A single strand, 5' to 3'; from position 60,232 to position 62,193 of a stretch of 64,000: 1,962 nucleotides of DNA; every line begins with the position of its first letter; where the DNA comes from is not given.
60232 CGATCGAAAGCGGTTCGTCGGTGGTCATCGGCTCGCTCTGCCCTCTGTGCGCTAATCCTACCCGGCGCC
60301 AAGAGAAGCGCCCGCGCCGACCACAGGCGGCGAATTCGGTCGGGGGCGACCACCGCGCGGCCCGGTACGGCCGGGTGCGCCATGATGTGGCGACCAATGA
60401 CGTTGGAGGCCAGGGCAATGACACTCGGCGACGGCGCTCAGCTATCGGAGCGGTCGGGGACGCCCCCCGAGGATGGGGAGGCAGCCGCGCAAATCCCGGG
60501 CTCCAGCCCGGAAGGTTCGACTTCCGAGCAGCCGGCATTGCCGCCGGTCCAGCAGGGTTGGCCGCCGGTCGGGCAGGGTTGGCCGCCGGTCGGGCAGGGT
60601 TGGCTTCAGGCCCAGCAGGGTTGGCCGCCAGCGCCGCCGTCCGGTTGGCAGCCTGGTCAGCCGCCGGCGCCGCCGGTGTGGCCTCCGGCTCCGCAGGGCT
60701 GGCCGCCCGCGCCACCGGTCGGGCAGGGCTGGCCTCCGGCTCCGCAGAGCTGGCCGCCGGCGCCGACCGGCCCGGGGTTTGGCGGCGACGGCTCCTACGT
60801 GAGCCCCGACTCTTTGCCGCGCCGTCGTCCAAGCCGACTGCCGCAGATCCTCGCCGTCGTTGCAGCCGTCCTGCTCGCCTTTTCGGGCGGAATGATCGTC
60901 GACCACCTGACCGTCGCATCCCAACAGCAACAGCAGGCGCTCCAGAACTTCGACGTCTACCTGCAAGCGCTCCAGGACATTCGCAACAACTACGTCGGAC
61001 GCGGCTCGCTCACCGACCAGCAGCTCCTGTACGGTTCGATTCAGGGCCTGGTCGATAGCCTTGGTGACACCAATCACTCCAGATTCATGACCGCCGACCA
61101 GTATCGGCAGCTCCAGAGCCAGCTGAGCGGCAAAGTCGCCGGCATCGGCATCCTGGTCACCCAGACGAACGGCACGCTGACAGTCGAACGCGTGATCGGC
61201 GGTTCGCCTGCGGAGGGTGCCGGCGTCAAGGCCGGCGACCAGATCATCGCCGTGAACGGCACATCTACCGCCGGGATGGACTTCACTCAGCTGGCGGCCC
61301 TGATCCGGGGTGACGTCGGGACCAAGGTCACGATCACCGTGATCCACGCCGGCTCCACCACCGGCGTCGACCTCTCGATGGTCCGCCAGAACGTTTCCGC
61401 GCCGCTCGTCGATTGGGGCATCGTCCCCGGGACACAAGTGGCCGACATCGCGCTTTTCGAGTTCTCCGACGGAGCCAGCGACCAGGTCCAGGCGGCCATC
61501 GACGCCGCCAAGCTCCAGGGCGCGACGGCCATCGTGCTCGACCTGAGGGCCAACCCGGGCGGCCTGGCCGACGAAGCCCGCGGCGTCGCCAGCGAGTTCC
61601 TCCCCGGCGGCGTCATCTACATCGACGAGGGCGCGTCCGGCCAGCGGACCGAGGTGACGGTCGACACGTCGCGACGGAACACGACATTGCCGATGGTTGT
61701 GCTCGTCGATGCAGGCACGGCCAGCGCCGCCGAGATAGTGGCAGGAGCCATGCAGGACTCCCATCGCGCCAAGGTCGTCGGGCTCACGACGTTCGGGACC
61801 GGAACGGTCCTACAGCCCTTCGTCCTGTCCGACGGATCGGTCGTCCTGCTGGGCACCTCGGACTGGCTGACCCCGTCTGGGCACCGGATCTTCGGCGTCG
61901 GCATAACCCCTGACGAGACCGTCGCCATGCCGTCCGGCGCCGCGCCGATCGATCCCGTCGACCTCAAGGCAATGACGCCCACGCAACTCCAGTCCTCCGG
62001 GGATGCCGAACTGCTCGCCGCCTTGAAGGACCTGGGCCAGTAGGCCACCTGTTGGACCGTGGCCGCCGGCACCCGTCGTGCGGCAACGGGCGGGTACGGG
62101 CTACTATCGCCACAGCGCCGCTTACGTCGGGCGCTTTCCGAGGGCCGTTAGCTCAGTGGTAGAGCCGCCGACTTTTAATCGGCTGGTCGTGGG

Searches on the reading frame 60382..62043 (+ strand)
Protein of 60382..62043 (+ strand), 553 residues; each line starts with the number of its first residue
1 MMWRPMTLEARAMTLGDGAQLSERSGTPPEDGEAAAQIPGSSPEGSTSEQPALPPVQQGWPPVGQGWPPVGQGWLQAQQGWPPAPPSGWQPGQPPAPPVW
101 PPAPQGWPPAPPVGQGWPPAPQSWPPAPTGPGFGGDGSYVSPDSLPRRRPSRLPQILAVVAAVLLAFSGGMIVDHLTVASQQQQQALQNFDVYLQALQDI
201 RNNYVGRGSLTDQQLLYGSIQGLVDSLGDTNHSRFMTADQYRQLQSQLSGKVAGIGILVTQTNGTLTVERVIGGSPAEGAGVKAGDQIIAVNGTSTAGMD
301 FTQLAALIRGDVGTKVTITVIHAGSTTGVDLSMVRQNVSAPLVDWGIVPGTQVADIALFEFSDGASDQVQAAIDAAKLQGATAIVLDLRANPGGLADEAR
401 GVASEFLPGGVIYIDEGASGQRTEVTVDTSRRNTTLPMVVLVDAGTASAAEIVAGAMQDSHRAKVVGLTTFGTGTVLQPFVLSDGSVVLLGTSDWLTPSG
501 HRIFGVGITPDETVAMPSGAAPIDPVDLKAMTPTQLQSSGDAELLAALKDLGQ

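Call 79: search_protein_families(library=padloc, proteins=[window:60382-62043:+], max_evalue=0.00001)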
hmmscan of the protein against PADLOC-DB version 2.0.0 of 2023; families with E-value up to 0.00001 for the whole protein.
window:60382-62043:+ (553 aa): 0 families

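Call 80: search_protein_families(library=pfam, proteins=[window:60382-62043:+], max_evalue=0.00001)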
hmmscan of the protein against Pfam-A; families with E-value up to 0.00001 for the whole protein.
window:60382-62043:+ (553 aa): 4 families
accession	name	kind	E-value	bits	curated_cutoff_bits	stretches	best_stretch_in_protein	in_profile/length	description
PF03572.23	Peptidase_S41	-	2.4e-41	141.5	24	1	354-514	3-165/165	Peptidase family S41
PF17820.7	PDZ_6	-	9.6e-14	51.3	27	1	268-320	2-52/54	PDZ domain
PF00595.29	PDZ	-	2.7e-10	40.9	23.2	1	251-320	8-80/81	PDZ domain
PF13180.12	PDZ_2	-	1.6e-09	38.3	27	1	254-330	2-77/80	PDZ domain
